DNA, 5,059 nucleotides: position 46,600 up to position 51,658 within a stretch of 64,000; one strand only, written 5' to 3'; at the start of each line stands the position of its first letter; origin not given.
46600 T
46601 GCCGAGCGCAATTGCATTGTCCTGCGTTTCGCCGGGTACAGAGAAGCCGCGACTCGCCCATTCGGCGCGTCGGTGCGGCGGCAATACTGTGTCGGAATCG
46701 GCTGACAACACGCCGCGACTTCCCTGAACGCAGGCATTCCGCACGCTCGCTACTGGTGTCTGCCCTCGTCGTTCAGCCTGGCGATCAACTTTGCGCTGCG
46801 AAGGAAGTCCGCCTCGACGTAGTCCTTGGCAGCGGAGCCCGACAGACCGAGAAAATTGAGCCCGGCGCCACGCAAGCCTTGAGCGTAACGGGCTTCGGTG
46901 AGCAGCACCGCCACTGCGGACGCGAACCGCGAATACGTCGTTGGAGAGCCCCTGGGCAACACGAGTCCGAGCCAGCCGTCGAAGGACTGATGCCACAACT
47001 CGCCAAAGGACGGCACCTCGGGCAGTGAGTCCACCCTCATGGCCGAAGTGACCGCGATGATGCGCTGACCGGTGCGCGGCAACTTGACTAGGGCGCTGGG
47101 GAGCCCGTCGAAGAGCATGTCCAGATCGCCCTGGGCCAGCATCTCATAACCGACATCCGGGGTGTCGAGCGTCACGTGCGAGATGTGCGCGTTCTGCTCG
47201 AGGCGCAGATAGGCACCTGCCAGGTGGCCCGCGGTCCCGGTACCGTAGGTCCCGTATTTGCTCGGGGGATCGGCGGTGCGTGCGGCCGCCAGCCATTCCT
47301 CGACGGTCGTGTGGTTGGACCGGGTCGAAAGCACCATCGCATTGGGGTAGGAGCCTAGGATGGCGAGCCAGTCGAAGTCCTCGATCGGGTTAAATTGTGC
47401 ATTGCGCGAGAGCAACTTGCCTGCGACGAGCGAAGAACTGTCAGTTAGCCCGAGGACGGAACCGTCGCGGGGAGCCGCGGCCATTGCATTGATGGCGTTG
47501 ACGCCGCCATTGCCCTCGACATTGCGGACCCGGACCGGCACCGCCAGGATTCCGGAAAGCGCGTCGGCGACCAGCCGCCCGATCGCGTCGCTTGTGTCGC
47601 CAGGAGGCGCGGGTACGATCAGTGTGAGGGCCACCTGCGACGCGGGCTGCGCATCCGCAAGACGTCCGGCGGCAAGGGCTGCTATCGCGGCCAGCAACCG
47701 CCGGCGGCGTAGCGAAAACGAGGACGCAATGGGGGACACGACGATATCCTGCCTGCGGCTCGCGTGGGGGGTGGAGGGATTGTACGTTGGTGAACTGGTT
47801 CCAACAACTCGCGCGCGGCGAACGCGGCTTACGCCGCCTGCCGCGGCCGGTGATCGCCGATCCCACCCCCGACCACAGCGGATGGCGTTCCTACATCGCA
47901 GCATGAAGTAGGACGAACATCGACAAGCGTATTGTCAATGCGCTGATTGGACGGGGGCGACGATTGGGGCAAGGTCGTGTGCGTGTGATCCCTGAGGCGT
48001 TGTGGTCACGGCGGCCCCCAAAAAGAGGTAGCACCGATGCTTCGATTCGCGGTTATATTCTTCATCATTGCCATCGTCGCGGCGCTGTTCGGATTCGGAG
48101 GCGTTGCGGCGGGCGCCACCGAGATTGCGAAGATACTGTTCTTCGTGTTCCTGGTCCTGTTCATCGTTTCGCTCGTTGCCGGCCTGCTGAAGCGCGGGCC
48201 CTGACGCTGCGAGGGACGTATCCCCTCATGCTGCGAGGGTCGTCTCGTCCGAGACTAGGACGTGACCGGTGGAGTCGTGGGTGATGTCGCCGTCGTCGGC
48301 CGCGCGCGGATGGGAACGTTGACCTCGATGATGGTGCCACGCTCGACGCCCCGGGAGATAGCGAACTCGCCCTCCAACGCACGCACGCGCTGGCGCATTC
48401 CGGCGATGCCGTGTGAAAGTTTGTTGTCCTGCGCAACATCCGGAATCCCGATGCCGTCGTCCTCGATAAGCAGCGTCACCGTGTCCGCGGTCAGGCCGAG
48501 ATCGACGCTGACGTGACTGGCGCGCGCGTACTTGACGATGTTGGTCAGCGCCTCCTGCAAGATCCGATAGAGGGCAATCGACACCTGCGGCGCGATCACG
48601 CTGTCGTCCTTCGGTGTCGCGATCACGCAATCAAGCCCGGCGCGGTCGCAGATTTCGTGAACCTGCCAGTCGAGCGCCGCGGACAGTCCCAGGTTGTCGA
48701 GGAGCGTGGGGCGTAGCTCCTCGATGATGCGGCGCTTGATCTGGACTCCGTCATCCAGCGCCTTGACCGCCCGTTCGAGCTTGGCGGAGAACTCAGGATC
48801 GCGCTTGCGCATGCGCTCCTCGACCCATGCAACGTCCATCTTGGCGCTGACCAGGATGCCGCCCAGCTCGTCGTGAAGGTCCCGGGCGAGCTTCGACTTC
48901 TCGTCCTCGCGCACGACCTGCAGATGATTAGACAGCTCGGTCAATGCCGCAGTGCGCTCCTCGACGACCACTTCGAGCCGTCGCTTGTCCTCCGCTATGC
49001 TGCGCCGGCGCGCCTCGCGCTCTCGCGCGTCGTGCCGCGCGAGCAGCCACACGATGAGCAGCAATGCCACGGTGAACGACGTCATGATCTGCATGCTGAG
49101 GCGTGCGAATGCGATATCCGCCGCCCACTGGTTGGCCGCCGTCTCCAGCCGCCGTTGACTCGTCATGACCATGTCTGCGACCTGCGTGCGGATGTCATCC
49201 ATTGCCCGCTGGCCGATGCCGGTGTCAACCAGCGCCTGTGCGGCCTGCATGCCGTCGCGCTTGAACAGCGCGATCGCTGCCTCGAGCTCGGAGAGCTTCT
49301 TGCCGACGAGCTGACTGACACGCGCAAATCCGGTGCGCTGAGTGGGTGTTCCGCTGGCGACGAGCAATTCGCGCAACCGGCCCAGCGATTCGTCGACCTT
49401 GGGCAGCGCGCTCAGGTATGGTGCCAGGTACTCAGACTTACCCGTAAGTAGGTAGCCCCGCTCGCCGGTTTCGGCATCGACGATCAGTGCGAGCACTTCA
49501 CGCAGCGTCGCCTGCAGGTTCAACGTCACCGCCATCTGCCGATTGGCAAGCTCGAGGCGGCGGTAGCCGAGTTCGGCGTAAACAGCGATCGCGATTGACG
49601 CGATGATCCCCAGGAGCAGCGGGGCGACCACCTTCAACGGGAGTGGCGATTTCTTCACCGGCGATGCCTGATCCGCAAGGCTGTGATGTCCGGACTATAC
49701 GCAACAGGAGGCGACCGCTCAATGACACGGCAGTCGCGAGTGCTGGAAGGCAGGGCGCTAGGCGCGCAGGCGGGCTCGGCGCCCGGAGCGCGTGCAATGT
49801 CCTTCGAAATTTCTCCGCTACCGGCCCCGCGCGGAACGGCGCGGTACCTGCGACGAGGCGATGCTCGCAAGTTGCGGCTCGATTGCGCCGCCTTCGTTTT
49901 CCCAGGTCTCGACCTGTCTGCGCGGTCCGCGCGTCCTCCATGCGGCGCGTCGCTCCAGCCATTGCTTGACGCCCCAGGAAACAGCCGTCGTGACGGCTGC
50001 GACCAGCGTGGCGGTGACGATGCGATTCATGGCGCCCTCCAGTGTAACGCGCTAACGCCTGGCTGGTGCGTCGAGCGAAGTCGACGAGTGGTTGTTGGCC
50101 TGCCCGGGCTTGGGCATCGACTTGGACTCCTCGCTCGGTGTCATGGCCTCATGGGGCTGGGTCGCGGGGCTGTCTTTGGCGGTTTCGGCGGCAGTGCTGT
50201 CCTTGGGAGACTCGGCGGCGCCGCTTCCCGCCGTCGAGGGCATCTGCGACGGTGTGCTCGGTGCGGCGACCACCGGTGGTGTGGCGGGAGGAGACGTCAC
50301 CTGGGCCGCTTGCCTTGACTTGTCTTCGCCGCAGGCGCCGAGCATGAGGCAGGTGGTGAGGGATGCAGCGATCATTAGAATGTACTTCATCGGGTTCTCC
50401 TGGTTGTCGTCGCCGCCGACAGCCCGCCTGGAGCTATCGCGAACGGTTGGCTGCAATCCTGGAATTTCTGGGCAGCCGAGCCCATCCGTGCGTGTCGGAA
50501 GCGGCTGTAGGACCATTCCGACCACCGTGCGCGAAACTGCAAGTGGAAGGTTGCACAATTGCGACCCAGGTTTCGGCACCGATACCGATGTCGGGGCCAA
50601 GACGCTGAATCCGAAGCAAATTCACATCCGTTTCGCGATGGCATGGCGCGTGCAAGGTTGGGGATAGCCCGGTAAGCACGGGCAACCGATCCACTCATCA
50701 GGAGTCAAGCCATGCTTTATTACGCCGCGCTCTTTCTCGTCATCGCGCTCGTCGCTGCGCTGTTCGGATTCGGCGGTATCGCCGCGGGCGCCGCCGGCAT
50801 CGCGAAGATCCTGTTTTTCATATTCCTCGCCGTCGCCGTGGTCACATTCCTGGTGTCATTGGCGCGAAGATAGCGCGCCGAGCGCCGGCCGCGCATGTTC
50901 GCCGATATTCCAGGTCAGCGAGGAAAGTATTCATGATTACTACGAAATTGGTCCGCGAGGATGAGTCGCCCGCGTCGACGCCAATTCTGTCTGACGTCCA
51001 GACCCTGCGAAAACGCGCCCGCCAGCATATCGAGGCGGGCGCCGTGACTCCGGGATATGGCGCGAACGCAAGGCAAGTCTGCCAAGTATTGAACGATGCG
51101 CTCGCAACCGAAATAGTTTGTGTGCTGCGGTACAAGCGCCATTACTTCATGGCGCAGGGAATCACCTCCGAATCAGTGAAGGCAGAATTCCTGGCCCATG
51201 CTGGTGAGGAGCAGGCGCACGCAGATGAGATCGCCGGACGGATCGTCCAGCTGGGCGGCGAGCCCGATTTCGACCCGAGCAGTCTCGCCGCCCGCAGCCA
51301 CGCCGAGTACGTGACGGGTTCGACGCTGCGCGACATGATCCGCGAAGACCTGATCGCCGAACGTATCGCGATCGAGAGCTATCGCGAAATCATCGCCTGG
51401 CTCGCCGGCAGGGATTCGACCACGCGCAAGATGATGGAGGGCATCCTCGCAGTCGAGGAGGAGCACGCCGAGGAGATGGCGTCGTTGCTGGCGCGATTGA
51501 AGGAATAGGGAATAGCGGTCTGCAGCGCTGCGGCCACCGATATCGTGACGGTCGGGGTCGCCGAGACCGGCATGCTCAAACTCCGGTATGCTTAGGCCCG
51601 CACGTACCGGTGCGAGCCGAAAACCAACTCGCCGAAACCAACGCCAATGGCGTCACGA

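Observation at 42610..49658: Candidate two-tier general-stress cascade: CHASE3 kinase, NarL-type regulator, then a sensorless sigma54 activator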

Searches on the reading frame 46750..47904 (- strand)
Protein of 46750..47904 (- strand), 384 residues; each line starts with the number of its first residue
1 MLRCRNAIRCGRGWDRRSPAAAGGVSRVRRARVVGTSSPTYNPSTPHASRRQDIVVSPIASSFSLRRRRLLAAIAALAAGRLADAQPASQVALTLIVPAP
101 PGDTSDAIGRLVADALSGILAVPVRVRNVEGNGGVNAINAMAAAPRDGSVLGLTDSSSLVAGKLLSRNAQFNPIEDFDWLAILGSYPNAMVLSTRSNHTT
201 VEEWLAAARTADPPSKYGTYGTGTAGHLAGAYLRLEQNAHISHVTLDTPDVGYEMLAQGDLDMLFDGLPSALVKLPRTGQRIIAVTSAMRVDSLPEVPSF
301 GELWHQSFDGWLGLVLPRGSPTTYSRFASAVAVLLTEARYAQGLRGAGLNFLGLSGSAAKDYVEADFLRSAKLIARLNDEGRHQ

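Call 3: search_protein_families(library=pfam, proteins=[window:46750-47904:-], max_evalue=0.01)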
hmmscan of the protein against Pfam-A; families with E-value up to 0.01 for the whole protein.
window:46750-47904:- (384 aa): 1 family
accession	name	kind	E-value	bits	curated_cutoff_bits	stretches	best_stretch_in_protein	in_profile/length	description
PF03401.19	TctC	-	9.4e-23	81.5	27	1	109-377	2-272/274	Tripartite tricarboxylate transporter family receptor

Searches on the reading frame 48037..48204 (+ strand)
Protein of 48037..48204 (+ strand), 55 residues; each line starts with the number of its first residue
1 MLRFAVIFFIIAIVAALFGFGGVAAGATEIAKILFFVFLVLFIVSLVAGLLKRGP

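Call 3: search_protein_families(library=pfam, proteins=[window:48037-48204:+], max_evalue=0.01)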
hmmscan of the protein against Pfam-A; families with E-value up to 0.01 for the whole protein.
window:48037-48204:+ (55 aa): 1 family
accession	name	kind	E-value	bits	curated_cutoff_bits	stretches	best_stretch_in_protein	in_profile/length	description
PF07043.18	DUF1328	-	7.1e-16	58.7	27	1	6-44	1-39/39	Protein of unknown function (DUF1328)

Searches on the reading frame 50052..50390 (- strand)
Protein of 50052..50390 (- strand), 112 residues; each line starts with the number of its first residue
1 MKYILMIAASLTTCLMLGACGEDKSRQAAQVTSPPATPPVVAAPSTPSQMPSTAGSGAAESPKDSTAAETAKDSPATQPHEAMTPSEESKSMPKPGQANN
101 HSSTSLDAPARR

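Call 45: search_protein_families(library=ncbifam, proteins=[window:50052-50390:-], max_evalue=0.001)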
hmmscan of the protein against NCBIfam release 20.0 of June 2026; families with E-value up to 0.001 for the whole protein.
window:50052-50390:- (112 aa): 0 families

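Call 77: search_protein_families(library=pfam, proteins=[window:50052-50390:-], max_evalue=0.1)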
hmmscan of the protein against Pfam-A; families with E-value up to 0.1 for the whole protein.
window:50052-50390:- (112 aa): 0 families
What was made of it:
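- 49818..50390 (-): Two small genes (a 70-aa ORF and a 112-aa lipoprotein) upstream of the kinase on the same strand; probably one operon with it. No Pfam match (call 77).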

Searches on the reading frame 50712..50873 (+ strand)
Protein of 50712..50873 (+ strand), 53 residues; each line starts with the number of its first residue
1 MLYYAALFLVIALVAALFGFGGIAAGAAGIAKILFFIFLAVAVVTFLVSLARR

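Call 77: search_protein_families(library=pfam, proteins=[window:50712-50873:+], max_evalue=0.1)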
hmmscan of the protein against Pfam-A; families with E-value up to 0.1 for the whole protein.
window:50712-50873:+ (53 aa): 1 family
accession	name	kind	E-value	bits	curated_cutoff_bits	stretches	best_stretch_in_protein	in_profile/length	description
PF07043.18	DUF1328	-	7.9e-14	52.2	27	1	7-44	2-39/39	Protein of unknown function (DUF1328)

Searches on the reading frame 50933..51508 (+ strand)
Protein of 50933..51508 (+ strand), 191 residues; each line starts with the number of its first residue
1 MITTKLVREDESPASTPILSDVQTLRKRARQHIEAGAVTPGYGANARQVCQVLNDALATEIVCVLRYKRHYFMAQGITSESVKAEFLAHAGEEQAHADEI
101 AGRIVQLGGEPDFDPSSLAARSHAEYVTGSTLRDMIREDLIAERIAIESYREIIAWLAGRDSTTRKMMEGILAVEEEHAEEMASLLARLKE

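Call 3: search_protein_families(library=pfam, proteins=[window:50933-51508:+], max_evalue=0.01)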
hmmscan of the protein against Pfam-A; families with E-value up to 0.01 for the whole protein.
window:50933-51508:+ (191 aa): 5 families
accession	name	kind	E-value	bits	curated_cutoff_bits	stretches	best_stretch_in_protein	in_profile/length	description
PF00210.30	Ferritin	-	3.1e-25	89.2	24.5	1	52-190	3-140/142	Ferritin-like domain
PF02915.23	Rubrerythrin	-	3.7e-06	27.8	22.8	1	52-185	2-136/137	Rubrerythrin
PF09537.16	DUF2383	-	0.00032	21.2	30.8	1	73-129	23-78/111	Domain of unknown function (DUF2383)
PF05974.18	DUF892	-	0.00035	21.1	23.7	1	73-188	27-152/159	Domain of unknown function (DUF892)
PF03232.19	COQ7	-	0.00084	19.4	23.5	1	132-188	3-58/169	Ubiquinone biosynthesis protein COQ7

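Call 45: search_protein_families(library=ncbifam, proteins=[window:50933-51508:+], max_evalue=0.001)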
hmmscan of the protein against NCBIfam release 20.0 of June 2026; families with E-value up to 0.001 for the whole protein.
window:50933-51508:+ (191 aa): 7 families
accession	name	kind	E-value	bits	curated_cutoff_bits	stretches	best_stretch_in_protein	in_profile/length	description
NF052461.1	DNAProtecDpsACyan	equivalog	1.2e-13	51.1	300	1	46-187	25-169/176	DNA starvation/stress protection protein DpsA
NF041388.1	DNAstvprot_Halo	equivalog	4.9e-13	49.4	170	1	45-187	20-165/171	DNA starvation/stationary phase protection protein DpsA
TIGR00754.1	bfr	equivalog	4.2e-12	46.3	125.55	1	48-181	6-133/157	bacterioferritin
NF040955.1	Arch_DPS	equivalog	4.8e-10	39.3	250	1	42-187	11-160/177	DNA protection during starvation protein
NF009990.0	PRK13456.1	equivalog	3.2e-09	36.6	158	1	42-186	16-164/188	DNA protection protein DPS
NF058679.1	EncB_fam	subfamily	7e-08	32.5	90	1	126-189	15-76/117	encapsulin nanocompartment ferritin-likeEncB family encapsulin nanocompartment ferritin-like cargo protein cargo protein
TIGR04535.1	ferrit_encaps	subfamily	0.00062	19.7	125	0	133-190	16-70/114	encapsulin-associated ferritin-like protein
